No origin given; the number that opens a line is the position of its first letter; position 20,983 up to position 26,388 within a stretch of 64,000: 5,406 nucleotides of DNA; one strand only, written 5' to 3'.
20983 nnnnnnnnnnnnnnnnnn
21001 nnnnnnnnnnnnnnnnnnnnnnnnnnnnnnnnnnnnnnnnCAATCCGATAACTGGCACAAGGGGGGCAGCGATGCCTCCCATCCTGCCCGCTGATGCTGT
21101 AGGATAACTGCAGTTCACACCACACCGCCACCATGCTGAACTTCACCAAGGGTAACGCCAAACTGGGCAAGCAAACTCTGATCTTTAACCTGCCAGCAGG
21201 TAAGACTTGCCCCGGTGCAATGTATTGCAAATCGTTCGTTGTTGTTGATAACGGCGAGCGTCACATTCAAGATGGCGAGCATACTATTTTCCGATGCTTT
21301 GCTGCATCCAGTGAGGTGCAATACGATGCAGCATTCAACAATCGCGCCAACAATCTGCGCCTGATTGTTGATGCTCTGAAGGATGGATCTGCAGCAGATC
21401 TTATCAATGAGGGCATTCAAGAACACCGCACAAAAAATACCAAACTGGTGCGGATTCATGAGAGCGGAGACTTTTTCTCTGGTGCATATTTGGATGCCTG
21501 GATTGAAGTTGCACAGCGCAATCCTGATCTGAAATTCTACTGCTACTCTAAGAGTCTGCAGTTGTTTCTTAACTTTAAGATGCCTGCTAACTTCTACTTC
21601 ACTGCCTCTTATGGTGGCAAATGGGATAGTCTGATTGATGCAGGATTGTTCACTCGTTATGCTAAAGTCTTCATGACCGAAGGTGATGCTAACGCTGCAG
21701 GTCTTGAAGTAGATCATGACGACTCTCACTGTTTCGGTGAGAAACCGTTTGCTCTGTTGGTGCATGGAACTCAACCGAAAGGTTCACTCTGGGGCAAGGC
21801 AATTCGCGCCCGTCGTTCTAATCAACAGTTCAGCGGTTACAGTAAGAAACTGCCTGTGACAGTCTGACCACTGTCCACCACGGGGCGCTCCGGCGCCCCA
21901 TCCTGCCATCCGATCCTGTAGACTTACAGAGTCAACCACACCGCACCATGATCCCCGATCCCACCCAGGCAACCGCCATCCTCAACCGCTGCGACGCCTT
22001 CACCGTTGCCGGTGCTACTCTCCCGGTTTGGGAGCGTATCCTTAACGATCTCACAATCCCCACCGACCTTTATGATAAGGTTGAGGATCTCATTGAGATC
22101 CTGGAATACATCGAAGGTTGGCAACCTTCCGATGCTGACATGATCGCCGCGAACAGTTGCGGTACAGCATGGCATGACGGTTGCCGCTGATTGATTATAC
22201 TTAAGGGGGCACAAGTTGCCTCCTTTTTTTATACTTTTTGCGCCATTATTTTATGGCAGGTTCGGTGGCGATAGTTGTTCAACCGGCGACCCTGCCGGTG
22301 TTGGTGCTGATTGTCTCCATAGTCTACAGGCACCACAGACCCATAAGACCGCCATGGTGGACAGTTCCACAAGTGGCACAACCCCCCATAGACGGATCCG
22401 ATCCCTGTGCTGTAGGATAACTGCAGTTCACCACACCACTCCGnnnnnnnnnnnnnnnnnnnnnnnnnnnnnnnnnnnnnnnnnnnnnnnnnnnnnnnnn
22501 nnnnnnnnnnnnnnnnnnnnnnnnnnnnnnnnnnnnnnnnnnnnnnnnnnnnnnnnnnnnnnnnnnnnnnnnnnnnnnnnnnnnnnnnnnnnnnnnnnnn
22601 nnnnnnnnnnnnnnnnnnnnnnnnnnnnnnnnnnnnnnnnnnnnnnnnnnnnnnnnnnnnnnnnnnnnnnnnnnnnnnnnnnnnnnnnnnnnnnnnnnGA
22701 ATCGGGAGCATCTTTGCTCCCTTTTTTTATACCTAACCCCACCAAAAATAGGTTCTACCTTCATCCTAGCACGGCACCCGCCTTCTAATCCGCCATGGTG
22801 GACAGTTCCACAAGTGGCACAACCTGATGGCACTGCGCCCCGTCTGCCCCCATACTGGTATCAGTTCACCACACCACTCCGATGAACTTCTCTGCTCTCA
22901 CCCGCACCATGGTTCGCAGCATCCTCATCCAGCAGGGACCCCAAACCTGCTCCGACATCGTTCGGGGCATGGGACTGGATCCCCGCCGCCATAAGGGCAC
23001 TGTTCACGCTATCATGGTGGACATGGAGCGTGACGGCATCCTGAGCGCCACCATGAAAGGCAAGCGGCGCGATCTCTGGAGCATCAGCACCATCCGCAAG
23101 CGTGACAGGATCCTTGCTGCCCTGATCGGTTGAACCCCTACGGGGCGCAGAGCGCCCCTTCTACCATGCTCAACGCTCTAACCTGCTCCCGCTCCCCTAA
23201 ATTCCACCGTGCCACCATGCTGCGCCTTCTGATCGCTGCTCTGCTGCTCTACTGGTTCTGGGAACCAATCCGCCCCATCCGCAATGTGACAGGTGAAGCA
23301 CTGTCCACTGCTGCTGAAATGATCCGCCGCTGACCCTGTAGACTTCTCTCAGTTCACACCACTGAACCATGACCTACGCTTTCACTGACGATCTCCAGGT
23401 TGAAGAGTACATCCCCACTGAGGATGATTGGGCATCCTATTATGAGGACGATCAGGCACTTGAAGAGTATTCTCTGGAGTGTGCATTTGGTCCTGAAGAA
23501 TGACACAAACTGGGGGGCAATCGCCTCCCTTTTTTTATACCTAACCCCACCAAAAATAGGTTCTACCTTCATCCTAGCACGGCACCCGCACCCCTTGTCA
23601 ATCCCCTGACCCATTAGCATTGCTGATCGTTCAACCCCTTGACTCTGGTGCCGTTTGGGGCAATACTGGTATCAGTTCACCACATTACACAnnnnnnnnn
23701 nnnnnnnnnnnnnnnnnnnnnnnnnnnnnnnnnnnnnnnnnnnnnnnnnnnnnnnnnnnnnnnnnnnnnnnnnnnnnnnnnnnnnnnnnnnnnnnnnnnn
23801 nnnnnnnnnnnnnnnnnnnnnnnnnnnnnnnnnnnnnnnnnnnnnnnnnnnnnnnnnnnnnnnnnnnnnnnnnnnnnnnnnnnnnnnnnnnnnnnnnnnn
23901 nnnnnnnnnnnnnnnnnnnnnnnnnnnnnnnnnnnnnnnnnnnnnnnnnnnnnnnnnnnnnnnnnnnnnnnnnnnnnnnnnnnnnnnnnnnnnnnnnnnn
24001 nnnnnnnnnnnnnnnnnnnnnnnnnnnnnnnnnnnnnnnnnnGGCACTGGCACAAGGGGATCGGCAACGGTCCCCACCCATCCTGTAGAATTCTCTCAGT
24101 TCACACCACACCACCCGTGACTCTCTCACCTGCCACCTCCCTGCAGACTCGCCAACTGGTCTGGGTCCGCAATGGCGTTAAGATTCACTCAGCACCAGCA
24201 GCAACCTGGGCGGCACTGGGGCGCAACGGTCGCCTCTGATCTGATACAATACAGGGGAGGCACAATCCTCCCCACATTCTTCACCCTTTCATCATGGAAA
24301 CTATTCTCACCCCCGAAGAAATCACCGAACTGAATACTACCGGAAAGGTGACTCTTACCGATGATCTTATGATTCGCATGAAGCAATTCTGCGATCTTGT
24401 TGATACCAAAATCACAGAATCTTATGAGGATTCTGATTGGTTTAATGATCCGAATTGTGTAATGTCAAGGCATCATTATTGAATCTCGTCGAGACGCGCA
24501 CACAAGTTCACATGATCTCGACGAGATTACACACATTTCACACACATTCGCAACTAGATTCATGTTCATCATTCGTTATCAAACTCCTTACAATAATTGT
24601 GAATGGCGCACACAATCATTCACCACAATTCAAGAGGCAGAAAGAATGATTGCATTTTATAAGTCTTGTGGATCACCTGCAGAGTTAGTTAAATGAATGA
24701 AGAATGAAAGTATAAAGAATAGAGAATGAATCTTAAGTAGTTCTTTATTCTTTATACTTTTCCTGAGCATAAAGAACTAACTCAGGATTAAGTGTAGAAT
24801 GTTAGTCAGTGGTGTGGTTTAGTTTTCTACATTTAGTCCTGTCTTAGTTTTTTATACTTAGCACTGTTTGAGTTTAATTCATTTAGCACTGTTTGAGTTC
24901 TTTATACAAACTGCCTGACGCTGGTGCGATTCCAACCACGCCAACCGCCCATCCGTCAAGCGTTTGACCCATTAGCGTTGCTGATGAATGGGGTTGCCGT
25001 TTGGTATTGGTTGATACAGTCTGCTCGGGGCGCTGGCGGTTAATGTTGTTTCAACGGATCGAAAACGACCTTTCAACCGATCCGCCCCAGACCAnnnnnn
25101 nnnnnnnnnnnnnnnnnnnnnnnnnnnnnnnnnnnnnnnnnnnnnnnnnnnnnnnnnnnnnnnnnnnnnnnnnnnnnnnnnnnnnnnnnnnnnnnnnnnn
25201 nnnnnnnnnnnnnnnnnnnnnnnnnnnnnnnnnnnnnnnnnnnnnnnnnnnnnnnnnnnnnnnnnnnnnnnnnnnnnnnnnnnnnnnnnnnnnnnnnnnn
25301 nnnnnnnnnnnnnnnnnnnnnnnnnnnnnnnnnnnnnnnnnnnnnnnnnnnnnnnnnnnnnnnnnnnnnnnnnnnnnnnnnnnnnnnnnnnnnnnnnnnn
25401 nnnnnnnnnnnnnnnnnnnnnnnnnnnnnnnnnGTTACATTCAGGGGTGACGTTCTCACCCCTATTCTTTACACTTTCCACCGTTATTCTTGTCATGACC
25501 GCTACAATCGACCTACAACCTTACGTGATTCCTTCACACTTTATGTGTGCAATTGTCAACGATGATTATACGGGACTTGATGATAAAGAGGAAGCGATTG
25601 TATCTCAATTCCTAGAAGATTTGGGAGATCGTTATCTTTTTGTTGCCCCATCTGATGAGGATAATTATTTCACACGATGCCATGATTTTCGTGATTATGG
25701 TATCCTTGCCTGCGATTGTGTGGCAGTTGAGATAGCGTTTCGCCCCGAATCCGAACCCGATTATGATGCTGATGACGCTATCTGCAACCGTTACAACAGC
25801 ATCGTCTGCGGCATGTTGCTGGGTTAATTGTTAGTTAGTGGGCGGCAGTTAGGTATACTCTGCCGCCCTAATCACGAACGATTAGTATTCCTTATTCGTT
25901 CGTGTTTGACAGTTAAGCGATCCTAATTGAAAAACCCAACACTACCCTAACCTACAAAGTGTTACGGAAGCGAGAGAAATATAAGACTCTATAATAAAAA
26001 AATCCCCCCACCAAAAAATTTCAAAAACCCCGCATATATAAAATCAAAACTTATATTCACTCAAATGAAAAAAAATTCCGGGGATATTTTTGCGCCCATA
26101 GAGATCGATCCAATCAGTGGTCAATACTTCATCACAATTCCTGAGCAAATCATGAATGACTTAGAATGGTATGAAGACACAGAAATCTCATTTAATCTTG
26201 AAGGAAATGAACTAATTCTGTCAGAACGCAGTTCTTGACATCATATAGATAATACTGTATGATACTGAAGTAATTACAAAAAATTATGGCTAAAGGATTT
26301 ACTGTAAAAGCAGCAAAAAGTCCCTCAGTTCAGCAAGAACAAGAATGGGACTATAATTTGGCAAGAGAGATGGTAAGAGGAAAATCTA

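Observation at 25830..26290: Abrupt base-composition break: about 50–64% GC early block versus about 21–30% GC structural block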

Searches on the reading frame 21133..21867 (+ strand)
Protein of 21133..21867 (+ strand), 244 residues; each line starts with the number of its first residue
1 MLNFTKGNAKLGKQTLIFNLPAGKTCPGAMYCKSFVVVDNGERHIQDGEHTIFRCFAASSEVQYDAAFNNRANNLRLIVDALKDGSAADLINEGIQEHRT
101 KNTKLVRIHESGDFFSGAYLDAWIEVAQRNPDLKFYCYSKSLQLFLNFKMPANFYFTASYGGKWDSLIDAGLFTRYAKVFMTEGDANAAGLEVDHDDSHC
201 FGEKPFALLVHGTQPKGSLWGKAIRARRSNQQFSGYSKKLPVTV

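Call 21: search_protein_families(library=pfam, max_evalue=0.01, proteins=[window:21133-21867:+])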
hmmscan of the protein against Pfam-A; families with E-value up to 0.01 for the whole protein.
window:21133-21867:+ (244 aa): 1 family
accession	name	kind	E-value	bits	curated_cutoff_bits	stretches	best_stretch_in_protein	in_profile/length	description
PF17338.8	GP88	-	2.1e-43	149.2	24.4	1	4-228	3-226/230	Gene product 88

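Call 64: search_dna_similar(query=window:21133-21864:+, collection=phages, mode=protein, max_rows=25, rows=spread, max_evalue=0.001)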
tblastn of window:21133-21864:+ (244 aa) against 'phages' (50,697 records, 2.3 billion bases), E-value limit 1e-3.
Records with a match: 261; places in all: 261; records where one place covers at least 80% of the query: 9.
Best place of each record, by identity: 80-90% 2; 60-80% 1; <60% 258.
By first word of the organism name: Mycobacterium 237; Streptomyces 12; Synechococcus 6; Caudoviricetes 2; Fromanvirus 2; Marine 1; Bacteriophage 1.
By host as written in the record: Mycobacterium smegmatis mc2 155 181; Mycobacterium smegmatis mc#155 36; Mycobacterium smegmatis mc2155 12; - 10; Streptomyces sanglieri UNT16F27A 4; Synechococcus sp. KCZYC6 2; Synechoccus sp. 2; Methanomassiliicoccales 2; and 9 more.
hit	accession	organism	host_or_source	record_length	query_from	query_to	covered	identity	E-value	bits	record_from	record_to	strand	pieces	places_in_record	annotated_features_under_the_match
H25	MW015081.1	Synechococcus phage S-SRM01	Synechococcus sp. KCZYC6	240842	1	244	100%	84.1%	5e-134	421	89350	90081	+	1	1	hypothetical protein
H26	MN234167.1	Mycobacterium phage Vanisoa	Mycobacterium smegmatis mc2 155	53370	8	158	62%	32.1%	5e-7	56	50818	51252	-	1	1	91: hypothetical protein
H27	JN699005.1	Mycobacterium phage Alma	Mycobacterium smegmatis mc2 155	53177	6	157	62%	31.9%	6e-7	56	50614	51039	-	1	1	94: hypothetical protein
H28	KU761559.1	Mycobacterium phage ArcherNM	Mycobacterium smegmatis mc2 155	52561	8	157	61%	31.1%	8e-7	55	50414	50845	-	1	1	89: hypothetical protein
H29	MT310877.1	Mycobacterium phage VA6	Mycobacterium smegmatis mc#155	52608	8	157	61%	29.9%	5e-5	50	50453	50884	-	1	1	92: hypothetical protein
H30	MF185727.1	Mycobacterium phage BobSwaget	Mycobacterium smegmatis mc2 155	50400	6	157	62%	25.0%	4e-5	50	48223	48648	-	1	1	87: hypothetical protein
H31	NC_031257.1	Mycobacterium phage Mulciber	Mycobacterium smegmatis mc2 155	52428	89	190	42%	32.4%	8e-6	52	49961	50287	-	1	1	hypothetical protein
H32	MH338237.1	Mycobacterium phage Joselito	Mycobacterium smegmatis mc2 155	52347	89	190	42%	32.4%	8e-6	52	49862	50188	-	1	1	95: hypothetical protein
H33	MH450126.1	Mycobacterium phage PhishRPhriends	Mycobacterium smegmatis mc2 155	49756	80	158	32%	37.4%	4e-6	53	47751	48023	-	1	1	86: hypothetical protein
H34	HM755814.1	Mycobacterium phage Wonder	-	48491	82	158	32%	37.1%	6e-6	53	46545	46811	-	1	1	similar to gp85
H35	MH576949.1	Mycobacterium phage BreSam8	Mycobacterium smegmatis mc#155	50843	82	158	32%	37.1%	1e-5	52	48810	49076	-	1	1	91: hypothetical protein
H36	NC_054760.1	Mycobacterium phage SoilDragon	Mycobacterium smegmatis mc2 155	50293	82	158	32%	37.1%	1e-5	52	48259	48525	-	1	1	91: hypothetical protein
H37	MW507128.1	Mycobacterium phage Phoebe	Mycobacterium smegmatis mc#155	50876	82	158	32%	37.1%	1e-5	52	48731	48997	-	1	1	91: hypothetical protein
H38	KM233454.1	Mycobacterium phage MarQuardt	Mycobacterium smegmatis mc2 155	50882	82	158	32%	37.1%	1e-5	52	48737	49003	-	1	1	hypothetical protein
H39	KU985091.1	Mycobacterium phage Hercules11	Mycobacterium smegmatis mc2 155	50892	82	158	32%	37.1%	1e-5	52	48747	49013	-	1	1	90: hypothetical protein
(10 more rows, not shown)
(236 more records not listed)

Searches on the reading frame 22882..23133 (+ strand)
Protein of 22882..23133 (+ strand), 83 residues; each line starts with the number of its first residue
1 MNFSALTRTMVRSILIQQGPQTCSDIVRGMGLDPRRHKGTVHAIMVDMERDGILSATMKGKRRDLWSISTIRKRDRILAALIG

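Call 34: find_homologous_proteins(query=window:22882-23130:+, max_evalue=0.001)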
Query window:22882-23130:+ (83 aa): 498 proteins with E <= 0.001 among 498 candidates; the best 120 are listed.
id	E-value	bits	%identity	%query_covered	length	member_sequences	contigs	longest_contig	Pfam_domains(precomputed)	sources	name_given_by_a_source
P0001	2.2e-44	166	96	100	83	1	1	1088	-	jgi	jgi:hypothetical protein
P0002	2.8e-44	165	90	100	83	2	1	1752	-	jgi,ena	jgi:hypothetical protein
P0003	1.1e-43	164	95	100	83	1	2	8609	-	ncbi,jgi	jgi:hypothetical protein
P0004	6.3e-42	158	88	100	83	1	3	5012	-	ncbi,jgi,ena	jgi:hypothetical protein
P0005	3.0e-41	156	87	100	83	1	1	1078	-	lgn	-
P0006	4.5e-38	146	82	100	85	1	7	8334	-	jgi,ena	jgi:hypothetical protein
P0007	5.7e-38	145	82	100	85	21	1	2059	-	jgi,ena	jgi:hypothetical protein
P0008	6.3e-38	145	82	100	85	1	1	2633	-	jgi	jgi:hypothetical protein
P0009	2.0e-37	144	82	100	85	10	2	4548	-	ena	-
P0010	2.2e-37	144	81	100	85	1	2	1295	-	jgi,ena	jgi:hypothetical protein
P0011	2.9e-37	143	80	100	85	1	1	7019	-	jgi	jgi:hypothetical protein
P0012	7.0e-37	142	79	100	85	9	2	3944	-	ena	-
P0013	1.5e-36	141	78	100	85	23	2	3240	-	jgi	jgi:hypothetical protein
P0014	1.5e-36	141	80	100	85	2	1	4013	-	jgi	jgi:hypothetical protein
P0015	1.6e-36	141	81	100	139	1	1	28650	-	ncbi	-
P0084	1.4e-32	128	74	100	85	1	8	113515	-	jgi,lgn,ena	-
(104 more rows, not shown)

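Call 35: find_encoding_contigs(protein=P0003, flank=10000, max_places=3)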
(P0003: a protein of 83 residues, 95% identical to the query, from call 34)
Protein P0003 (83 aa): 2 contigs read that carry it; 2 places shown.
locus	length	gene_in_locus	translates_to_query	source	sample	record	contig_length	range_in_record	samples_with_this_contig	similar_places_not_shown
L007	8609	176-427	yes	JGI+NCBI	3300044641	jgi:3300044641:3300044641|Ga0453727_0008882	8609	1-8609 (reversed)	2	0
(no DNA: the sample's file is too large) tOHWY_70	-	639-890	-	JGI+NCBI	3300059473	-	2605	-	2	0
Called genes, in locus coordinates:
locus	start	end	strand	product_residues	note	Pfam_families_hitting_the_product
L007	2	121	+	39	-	?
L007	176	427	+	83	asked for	-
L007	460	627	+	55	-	-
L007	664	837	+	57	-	-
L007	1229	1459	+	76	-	-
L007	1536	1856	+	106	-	PF23790:Kyano_Gp96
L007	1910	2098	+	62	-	-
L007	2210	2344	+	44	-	-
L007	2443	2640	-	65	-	-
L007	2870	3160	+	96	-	-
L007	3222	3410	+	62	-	-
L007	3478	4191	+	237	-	PF19474:DUF6011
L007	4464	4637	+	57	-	-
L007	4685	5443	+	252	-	-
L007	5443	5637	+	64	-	-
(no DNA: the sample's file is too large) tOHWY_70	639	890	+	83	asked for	-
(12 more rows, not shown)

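Call 36: find_encoding_contigs(protein=P0084, flank=8000, max_places=3)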
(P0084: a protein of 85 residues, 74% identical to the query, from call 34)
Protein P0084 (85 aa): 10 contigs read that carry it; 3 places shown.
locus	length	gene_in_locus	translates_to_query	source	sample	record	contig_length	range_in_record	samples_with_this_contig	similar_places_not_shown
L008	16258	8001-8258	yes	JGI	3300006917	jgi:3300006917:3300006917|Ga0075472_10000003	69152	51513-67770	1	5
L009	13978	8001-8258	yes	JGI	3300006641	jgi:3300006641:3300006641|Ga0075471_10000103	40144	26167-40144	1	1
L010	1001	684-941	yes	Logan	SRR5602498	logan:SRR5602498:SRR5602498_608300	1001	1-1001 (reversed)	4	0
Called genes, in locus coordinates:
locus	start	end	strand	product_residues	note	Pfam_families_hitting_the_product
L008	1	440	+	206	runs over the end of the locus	-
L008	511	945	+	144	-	-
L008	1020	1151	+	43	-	-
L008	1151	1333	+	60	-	-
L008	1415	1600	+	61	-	-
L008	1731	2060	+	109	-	-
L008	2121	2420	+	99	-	-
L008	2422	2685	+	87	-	-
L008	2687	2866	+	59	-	-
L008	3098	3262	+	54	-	-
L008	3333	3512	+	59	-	-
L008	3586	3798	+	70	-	-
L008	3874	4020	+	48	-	-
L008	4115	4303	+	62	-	-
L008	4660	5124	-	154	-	-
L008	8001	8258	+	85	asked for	-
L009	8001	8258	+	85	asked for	-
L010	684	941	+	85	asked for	-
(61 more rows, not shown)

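Call 57: find_related_loci(query=window:22882-23130:+, collection=genome_contigs, flank=5000)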
Query window:22882-23130:+ (83 aa) in genome_contigs; peptide patterns used: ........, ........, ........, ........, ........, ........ (x = any residue, [..] = any of these).
285 stretches matched a pattern; 1 encode a relative of the query (tblastn E <= 1e-3); 1 distinct loci.
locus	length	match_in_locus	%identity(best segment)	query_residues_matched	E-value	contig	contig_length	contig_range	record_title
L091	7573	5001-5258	69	1-83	4e-35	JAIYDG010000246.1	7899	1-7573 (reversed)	MAG: Bacteroidetes bacterium isolate H1_MAG_00027 pond_H1_MAG_00027_000000000034, whole genome shotgun sequence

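Call 61: search_protein_families(library=phrogs, max_evalue=0.001, proteins=[window:22882-23133:+])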
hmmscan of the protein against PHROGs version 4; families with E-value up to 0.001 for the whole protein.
window:22882-23133:+ (83 aa): 0 families

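Call 63: search_dna_similar(query=window:22882-23130:+, collection=phages, mode=protein, max_rows=25, max_evalue=0.001)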
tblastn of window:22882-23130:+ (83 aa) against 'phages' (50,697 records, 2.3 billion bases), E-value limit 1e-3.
No match.

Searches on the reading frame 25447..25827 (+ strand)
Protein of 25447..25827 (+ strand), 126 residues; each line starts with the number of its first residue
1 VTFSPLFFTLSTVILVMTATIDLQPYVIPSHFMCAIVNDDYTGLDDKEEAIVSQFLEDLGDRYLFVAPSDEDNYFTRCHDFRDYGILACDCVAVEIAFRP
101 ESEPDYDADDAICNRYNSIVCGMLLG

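Call 21: search_protein_families(library=pfam, max_evalue=0.01, proteins=[window:25447-25827:+])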
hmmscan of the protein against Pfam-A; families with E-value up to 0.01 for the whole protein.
window:25447-25827:+ (126 aa): 1 family
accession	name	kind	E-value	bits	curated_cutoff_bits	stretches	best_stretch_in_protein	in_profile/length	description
PF21977.1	DUF6926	-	1.9e-05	25.3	27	1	28-77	4-56/73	Domain of unknown function (DUF6926)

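Call 61: search_protein_families(library=phrogs, max_evalue=0.001, proteins=[window:25447-25827:+])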
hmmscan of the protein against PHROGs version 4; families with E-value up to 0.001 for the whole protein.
window:25447-25827:+ (126 aa): 1 family
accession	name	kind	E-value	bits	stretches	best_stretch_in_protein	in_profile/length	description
phrog_7225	-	unknown function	6.1e-05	24.3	1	33-60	11-38/71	-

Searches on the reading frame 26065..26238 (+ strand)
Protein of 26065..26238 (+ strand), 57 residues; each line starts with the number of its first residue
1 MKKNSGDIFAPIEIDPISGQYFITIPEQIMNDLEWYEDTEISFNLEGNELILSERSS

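Call 21: search_protein_families(library=pfam, max_evalue=0.01, proteins=[window:26065-26238:+])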
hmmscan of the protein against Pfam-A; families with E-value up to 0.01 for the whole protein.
window:26065-26238:+ (57 aa): 0 families

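Call 61: search_protein_families(library=phrogs, max_evalue=0.001, proteins=[window:26065-26238:+])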
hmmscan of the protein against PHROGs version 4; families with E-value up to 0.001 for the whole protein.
window:26065-26238:+ (57 aa): 1 family
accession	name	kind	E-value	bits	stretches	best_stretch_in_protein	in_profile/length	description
phrog_661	-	unknown function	1.3e-11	45.1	1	13-55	12-53/61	-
